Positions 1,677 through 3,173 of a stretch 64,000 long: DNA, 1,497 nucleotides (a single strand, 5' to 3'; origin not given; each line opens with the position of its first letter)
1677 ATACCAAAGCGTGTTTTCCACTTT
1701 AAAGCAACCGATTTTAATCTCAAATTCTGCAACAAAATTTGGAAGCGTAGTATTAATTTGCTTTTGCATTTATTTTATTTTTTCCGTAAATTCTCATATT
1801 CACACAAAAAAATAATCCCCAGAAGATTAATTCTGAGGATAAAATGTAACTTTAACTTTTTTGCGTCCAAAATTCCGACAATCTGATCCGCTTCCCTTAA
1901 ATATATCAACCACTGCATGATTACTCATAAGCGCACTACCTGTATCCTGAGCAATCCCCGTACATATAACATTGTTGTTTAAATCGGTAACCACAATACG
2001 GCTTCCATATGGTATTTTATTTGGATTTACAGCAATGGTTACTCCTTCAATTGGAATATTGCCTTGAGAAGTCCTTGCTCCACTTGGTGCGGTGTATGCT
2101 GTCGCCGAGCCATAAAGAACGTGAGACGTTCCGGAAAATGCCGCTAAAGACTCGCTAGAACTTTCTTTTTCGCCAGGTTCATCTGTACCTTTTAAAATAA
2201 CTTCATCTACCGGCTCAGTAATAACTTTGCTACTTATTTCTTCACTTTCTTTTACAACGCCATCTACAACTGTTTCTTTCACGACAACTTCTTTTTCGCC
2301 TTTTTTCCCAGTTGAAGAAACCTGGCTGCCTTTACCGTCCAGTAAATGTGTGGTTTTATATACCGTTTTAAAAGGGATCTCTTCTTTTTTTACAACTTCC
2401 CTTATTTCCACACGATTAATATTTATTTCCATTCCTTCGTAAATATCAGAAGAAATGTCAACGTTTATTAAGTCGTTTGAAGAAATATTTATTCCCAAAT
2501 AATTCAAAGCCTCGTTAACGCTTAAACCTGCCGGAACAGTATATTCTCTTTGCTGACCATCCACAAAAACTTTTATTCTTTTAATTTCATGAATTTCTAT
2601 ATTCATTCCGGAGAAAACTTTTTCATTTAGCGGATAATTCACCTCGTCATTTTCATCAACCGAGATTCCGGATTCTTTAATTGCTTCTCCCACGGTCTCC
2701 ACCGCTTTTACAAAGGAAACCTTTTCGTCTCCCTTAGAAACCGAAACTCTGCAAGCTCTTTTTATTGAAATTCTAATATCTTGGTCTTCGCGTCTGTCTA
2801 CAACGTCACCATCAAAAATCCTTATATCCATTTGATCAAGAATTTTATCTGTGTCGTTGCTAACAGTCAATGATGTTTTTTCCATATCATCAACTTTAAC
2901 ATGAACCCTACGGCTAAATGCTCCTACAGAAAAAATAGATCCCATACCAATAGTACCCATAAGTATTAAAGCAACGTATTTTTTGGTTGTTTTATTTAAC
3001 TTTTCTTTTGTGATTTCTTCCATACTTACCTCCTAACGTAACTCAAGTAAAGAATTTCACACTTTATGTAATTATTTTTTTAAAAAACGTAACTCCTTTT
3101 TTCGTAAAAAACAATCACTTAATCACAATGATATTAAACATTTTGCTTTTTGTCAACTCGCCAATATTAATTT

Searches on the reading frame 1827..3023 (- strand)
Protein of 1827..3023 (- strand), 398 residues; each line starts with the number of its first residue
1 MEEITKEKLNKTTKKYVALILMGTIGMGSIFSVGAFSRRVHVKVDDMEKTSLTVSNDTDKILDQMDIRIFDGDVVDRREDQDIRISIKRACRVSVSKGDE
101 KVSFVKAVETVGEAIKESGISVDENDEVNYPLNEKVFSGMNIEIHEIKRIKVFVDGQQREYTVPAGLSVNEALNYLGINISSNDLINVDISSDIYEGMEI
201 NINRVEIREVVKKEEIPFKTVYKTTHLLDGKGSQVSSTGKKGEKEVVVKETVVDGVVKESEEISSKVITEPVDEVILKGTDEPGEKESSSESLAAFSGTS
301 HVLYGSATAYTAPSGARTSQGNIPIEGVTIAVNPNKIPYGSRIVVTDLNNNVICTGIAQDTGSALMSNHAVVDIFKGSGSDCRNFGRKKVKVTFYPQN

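Call 52: search_protein_families(library=pfam, proteins=[window:1827-3023:-], max_evalue=0.00001)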
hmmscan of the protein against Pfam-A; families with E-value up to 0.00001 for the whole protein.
window:1827-3023:- (398 aa): 3 families
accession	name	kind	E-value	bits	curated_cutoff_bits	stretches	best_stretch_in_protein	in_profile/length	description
PF07501.17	G5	-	1.6e-15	57.5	23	1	208-280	2-74/75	G5 domain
PF03990.20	DUF348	-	9e-11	41.8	24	0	151-188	2-38/41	G5-linked-Ubiquitin-like domain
PF06725.17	3D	-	2.8e-10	40.7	23.8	1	329-393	2-69/72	3D domain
